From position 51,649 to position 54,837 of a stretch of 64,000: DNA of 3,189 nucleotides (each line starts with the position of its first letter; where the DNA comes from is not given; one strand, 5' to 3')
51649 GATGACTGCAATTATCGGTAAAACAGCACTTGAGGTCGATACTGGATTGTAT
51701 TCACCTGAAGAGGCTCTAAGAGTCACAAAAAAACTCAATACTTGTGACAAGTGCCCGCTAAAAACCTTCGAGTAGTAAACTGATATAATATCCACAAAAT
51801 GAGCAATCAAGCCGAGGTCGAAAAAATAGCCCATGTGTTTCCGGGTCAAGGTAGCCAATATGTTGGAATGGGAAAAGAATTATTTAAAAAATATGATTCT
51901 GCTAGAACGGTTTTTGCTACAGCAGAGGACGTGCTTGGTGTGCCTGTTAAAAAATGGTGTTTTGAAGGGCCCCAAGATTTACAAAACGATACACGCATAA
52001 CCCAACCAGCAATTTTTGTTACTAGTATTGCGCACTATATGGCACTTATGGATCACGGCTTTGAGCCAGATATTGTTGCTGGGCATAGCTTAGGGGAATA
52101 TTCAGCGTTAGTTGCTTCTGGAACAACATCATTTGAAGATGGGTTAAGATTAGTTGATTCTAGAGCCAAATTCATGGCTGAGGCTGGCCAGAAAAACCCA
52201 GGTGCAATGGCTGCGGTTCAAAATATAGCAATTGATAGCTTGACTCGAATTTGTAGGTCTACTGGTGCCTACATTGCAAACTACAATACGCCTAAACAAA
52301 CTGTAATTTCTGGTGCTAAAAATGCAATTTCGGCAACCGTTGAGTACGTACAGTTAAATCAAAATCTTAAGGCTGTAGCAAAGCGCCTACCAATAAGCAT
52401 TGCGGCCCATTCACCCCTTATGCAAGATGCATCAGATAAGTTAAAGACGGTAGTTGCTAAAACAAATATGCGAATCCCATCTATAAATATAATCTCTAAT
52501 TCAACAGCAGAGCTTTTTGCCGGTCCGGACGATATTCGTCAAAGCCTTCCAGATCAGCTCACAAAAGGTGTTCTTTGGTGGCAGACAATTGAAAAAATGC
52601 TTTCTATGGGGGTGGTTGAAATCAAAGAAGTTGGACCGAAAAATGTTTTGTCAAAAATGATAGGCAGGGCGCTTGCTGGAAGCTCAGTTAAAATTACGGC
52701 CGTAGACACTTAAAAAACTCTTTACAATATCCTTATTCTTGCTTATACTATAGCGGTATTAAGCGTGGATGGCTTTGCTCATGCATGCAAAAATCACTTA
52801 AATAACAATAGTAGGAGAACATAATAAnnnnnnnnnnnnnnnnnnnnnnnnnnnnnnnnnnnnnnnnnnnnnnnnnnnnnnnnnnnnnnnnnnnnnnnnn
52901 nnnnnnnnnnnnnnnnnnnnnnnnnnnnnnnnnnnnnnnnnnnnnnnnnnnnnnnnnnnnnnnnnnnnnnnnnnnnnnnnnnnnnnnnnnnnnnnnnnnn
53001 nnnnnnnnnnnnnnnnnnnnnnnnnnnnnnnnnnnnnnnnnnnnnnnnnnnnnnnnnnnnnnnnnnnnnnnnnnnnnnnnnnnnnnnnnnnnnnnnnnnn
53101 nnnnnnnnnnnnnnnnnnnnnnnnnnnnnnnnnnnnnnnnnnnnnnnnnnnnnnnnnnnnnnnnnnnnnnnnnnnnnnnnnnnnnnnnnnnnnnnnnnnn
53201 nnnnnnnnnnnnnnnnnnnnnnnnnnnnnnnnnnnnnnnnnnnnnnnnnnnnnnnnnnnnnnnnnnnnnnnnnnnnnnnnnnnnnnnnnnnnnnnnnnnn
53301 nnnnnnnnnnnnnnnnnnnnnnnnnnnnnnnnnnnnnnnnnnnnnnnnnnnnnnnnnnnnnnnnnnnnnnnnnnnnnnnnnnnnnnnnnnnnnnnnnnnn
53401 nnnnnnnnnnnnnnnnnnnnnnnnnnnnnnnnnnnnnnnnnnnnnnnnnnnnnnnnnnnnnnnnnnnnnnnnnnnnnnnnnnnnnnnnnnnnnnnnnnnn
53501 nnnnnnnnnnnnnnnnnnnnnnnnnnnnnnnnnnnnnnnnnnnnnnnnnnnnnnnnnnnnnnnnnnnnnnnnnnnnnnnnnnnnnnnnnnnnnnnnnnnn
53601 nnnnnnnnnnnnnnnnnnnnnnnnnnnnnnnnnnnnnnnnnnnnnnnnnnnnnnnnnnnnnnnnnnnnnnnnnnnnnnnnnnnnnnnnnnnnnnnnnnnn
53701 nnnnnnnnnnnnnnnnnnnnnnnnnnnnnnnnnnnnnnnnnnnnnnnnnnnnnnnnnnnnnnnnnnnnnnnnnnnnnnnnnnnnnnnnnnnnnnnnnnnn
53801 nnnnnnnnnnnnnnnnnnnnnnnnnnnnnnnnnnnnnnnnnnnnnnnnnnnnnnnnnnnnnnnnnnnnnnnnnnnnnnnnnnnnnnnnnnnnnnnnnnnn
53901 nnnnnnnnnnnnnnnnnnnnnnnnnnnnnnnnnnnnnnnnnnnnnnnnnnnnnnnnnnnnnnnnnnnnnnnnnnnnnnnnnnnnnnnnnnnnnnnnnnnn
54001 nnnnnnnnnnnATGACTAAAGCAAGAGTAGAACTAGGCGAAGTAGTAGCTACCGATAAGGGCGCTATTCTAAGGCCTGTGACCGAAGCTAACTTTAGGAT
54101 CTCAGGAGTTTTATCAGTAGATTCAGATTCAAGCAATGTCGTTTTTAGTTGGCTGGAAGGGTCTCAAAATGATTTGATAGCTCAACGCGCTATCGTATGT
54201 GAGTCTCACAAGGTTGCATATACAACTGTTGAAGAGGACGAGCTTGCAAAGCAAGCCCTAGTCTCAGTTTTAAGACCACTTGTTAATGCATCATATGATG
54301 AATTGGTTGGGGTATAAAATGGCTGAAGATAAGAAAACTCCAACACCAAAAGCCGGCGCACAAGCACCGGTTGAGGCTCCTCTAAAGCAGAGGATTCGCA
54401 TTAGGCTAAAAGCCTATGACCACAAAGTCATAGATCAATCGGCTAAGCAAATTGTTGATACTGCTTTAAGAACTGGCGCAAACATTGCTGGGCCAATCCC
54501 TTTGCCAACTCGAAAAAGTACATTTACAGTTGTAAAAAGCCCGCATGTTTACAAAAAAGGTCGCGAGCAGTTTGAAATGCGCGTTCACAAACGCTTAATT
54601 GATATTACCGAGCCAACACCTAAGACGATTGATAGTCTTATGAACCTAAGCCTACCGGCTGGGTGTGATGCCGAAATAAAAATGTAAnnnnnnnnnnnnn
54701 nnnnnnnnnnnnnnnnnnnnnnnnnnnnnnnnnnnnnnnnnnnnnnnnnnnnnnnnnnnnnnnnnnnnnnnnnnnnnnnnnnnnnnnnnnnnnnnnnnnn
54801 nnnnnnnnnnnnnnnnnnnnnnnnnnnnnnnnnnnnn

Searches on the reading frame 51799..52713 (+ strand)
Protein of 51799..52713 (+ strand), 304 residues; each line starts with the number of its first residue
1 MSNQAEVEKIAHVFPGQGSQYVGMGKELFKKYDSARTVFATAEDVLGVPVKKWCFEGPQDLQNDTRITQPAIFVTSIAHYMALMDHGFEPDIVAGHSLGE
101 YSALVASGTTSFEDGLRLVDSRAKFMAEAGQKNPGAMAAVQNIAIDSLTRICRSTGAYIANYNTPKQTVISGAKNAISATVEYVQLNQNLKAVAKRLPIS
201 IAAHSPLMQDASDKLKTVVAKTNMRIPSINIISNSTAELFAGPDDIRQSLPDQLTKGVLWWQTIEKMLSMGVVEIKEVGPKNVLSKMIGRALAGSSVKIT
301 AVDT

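Call 47: search_protein_families(library=ncbifam, max_evalue=0.01, proteins=[window:51799-52713:+])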
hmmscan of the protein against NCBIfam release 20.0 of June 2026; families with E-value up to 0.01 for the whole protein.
window:51799-52713:+ (304 aa): 8 families
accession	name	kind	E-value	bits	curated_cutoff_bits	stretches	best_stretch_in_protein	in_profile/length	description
TIGR00128.1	fabD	equivalog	4.4e-81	272.5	260.9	1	9-290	2-285/290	ACP S-malonyltransferase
TIGR03131.1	malonate_mdcH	equivalog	6.6e-60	203.1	297.9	1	10-293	1-277/297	malonate decarboxylase subunit epsilon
NF045894.1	PKS_plus_SDR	equivalog_domain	4.8e-52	176.9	1740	1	5-297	527-820/1515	type I polyketide synthase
TIGR02813.1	omega_3_PfaA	subfamily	2.4e-46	157.2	1010.1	1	6-296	577-884/2582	polyketide-type polyunsaturated fatty acid synthase PfaA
NF041183.1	Pks2_ls1_myc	equivalog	8.7e-25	85.8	2400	1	12-293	535-815/2086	sulfolipid-1 biosynthesis phthioceranic/hydroxyphthioceranic acid synthase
NF037941.1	PKS_NbtC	equivalog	7.3e-24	83.8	1150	1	3-221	90-309/1027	nocobactin polyketide synthase NbtC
NF037940.1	PKS_MbtD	equivalog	9.4e-21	73.6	1150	1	2-278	84-360/978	mycobactin polyketide synthase MbtD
NF040607.1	mycolic_Pks13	equivalog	1e-20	72.9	2100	1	11-283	666-945/1680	polyketide synthase Pks13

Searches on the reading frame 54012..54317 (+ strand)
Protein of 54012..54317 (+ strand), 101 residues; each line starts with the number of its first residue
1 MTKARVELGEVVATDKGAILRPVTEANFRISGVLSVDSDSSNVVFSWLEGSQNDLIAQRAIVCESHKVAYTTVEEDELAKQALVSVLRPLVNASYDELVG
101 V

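Call 7: search_protein_families(library=pfam, max_evalue=0.01, proteins=[window:54012-54317:+])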
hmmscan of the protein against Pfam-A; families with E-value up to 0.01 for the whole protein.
window:54012-54317:+ (101 aa): 0 families

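Call 47: search_protein_families(library=ncbifam, max_evalue=0.01, proteins=[window:54012-54317:+])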
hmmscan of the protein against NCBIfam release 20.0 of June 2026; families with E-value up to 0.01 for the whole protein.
window:54012-54317:+ (101 aa): 0 families

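Call 53: find_encoding_contigs(protein=window:54012-54317:+, flank=10000, max_places=10)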
Protein window:54012-54317:+ (101 aa): 1 contig read that carries it; 1 place shown.
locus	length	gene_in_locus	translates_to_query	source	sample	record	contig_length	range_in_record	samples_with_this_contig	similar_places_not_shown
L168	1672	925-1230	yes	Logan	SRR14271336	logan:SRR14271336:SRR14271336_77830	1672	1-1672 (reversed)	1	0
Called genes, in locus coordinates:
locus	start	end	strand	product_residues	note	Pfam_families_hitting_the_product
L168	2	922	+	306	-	?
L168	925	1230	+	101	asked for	-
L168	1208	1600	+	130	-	PF00338:Ribosomal_S10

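Call 79: search_protein_families(library=padloc, max_evalue=0.01, proteins=[window:54012-54317:+])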
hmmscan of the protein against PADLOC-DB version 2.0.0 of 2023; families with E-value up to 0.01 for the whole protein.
window:54012-54317:+ (101 aa): 0 families

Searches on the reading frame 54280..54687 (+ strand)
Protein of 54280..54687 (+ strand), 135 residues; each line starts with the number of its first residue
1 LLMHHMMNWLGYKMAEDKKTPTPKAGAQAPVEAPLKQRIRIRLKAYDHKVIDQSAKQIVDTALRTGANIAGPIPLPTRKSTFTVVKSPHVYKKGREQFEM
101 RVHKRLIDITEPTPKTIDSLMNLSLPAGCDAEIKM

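Call 7: search_protein_families(library=pfam, max_evalue=0.01, proteins=[window:54280-54687:+])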
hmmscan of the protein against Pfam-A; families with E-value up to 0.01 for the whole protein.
window:54280-54687:+ (135 aa): 1 family
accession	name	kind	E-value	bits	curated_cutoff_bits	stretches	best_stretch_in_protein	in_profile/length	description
PF00338.27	Ribosomal_S10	-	1.2e-35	122.2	21.2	1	40-134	1-98/98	Ribosomal protein S10p/S20e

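Call 13: find_related_loci(query=window:54319-54684:+, collection=genome_contigs, flank=10000)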
Query window:54319-54684:+ (122 aa) in genome_contigs; peptide patterns used: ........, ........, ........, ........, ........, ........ (x = any residue, [..] = any of these).
600 stretches matched a pattern (row limit reached: there are more); 577 encode a relative of the query (tblastn E <= 1e-3); the best 80 are kept; 80 distinct loci.
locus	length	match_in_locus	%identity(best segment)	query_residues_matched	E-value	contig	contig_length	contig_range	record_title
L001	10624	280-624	85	7-122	4e-64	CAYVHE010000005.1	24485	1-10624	MAG TPA_asm: uncultured Candidatus Saccharibacteria bacterium isolate SRP216583_co1_158 genome assembly, contig: NODE_14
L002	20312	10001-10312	91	19-122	2e-63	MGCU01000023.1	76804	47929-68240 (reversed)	MAG: Candidatus Saccharibacteria bacterium RIFCSPHIGHO2_12_FULL_47_16b rifcsphigho2_12_scaffold_524, whole genome shotgu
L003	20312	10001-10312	95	19-122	1e-63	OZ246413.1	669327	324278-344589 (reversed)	MAG: uncultured Candidatus Saccharibacteria bacterium isolate SRP292972_co1_20 genome assembly, chromosome: 1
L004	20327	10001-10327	89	14-122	3e-63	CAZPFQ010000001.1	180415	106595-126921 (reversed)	MAG TPA_asm: uncultured Candidatus Saccharibacteria bacterium isolate SRP200132_co2_4 genome assembly, contig: NODE_14_l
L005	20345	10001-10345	84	1-122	3e-63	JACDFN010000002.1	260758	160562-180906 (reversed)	MAG: Candidatus Saccharibacteria bacterium isolate MGR_bin387 SD2905_NODE_3_length_260758_cov_2.533141, whole genome sho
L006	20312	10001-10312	92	19-122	9e-63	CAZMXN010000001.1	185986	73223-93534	MAG TPA_asm: uncultured Candidatus Saccharibacteria bacterium isolate SRP144015_co1_122 genome assembly, contig: NODE_32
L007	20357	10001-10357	81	2-122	6e-63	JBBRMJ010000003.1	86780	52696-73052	MAG: Candidatus Saccharimonadales bacterium isolate La1_metabat2.033 LA1C_B2.033_k141_1817150L_86780_cov_14.0000, whole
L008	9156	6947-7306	80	1-122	9e-63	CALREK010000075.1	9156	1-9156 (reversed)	MAG: uncultured Candidatus Saccharimonas sp. isolate RH-23may17-197 genome assembly, contig: RH-23may17-C61714, whole ge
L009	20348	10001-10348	82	1-122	8e-63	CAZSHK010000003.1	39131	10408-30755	MAG TPA_asm: uncultured Candidatus Saccharibacteria bacterium isolate SRP200132_co1_696 genome assembly, contig: NODE_17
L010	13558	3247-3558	94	19-122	8e-63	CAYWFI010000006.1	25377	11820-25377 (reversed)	MAG TPA_asm: uncultured Candidatus Saccharibacteria bacterium isolate SRP344714_co2_289 genome assembly, contig: NODE_49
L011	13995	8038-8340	93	22-122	1e-62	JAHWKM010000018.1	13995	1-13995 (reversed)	MAG: Candidatus Parcubacteria bacterium isolate 0813_bin17 NODE_18_length_13995_cov_6.793986, whole genome shotgun seque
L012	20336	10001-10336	84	1-122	2e-62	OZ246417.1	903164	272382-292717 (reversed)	MAG: uncultured Candidatus Saccharibacteria bacterium isolate binchicken_co179_116 genome assembly, chromosome: 1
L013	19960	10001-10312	93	19-122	2e-62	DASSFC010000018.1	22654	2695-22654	MAG TPA_asm: Candidatus Saccharimonadales bacterium isolate SMAG_U995 k141_1050488, whole genome shotgun sequence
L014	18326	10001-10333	87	12-122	2e-62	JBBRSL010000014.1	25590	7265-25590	MAG: Candidatus Saccharimonadales bacterium isolate La2_metabat2.071 La2_metabat2.071_K_3959123L25590_cov_12.0000, whole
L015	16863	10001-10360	82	1-122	5e-62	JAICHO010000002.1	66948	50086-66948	MAG: Candidatus Saccharibacteria bacterium isolate GZL_FP_2_bin.7 k141_3393844_length_66948_cov_11.1048, whole genome sh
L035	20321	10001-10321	87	14-122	4e-61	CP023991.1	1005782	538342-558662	MAG: Candidatus Saccharibacteria bacterium isolate CG19_WC_8_21_14_NA_150_51_44 chromosome, complete genome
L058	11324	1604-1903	93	23-122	2e-60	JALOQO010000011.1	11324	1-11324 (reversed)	MAG: Patescibacteria group bacterium isolate Prado157 scaffold_6419, whole genome shotgun sequence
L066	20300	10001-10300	92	23-122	1e-59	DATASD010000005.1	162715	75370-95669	MAG TPA_asm: Candidatus Saccharimonadales bacterium isolate SMAG_U5511 k141_615605, whole genome shotgun sequence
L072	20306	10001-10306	87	21-122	2e-59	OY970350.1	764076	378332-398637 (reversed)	MAG: uncultured bacterium isolate MFD09567.bin.c.1 genome assembly, chromosome: 1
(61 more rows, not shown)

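Call 20: search_protein_families(library=pfam, alignment_id=A2, max_evalue=0.00001)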
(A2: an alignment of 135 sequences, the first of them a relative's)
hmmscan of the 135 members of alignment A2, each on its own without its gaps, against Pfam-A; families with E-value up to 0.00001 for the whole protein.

A. member 1, L002:10448-10900:- (150 aa): 1 family
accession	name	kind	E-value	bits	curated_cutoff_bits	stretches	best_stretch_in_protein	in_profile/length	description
PF03479.20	PCC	-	2.7e-28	99.1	25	1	19-130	2-115/117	Plants and Prokaryotes Conserved (PCC) domain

B. families by the number of members that match (of 135 scanned): 44 families (the first 25 are shown)
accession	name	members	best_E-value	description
PF00293.34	NUDIX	14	3.6e-21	NUDIX domain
PF06418.20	CTP_synth_N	3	6.3e-113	CTP synthase N-terminus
PF13354.11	Beta-lactamase2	3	3.6e-37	Beta-lactamase enzyme family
PF00117.34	GATase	3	7.2e-35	Glutamine amidotransferase class-I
PF00702.32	Hydrolase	3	1.1e-14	haloacid dehalogenase-like hydrolase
PF00962.28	A_deaminase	2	1.2e-57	Adenosine deaminase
PF09924.15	LPG_synthase_C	2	2e-52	Phosphatidylglycerol lysyltransferase, C-terminal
PF13419.12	HAD_2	2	4.5e-20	Haloacid dehalogenase-like hydrolase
PF12732.12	YtxH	2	1.8e-18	YtxH-like protein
PF13242.12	Hydrolase_like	2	4.8e-07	HAD-hyrolase-like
PF02449.21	Glyco_hydro_42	2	8.6e-07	Beta-galactosidase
PF02073.20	Peptidase_M29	1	4.1e-102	Thermophilic metalloprotease (M29)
PF00208.27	ELFV_dehydrog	1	1.2e-54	Glutamate/Leucine/Phenylalanine/Valine dehydrogenase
PF02812.23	ELFV_dehydrog_N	1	4.1e-50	Glu/Leu/Phe/Val dehydrogenase, dimerisation domain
PF11258.13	DUF3048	1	9.5e-41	Protein of unknown function (DUF3048) N-terminal domain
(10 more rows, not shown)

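Call 50: find_encoding_contigs(protein=window:54319-54687:+, flank=10000, max_places=10)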
Protein window:54319-54687:+ (122 aa): no gene with exactly this product is on record in the collection.

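Call 51: find_encoding_contigs(protein=window:54280-54687:+, flank=10000, max_places=10)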
Protein window:54280-54687:+ (135 aa): no gene with exactly this product is on record in the collection.

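Call 87: search_protein_families(library=pfam, max_evalue=0.001, proteins=[L066:10375-10722:+, L066:10735-11061:+, L066:11087-13627:+, L066:13663-16227:+, L066:16227-18800:+, L066:19451-19876:+, L058:3723-5024:+, L058:5343-6464:+, L058:6856-8439:+, L058:8499-9359:+])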
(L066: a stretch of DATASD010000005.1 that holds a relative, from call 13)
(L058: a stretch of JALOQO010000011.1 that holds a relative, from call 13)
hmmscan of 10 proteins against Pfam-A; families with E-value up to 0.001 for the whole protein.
L066:10375-10722:+ (115 aa): 0 families

L066:10735-11061:+ (108 aa): 0 families

L066:11087-13627:+ (846 aa): 0 families

L066:13663-16227:+ (854 aa): 0 families

L066:16227-18800:+ (857 aa): 0 families

L066:19451-19876:+ (141 aa): 0 families

L058:3723-5024:+ (434 aa): 2 families
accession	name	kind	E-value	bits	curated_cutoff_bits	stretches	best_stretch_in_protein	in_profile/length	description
PF00208.27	ELFV_dehydrog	-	1.2e-54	186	23.4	1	206-426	1-230/241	Glutamate/Leucine/Phenylalanine/Valine dehydrogenase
PF02812.23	ELFV_dehydrog_N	-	4.1e-50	169.3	25.3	1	69-187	8-128/129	Glu/Leu/Phe/Val dehydrogenase, dimerisation domain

L058:5343-6464:+ (374 aa): 1 family
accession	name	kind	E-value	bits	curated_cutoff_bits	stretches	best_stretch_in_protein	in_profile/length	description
PF04519.19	Bactofilin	-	2.5e-05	24.9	27.9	1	56-140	9-94/98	Polymer-forming cytoskeletal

L058:6856-8439:+ (528 aa): 4 families
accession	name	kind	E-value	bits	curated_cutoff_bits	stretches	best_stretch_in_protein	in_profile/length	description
PF06418.20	CTP_synth_N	-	3.9e-112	374.4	26.1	1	4-265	1-264/265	CTP synthase N-terminus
PF00117.34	GATase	-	7.2e-35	120.8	22.8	1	303-525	3-189/190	Glutamine amidotransferase class-I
PF01656.29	CbiA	-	5.3e-06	26.8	25.4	1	14-308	8-91/125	CobQ/CobB/MinD/ParA nucleotide binding domain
PF07722.19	Peptidase_C26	-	0.00027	21.2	20.5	1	367-508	98-219/219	Peptidase C26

L058:8499-9359:+ (287 aa): 0 families
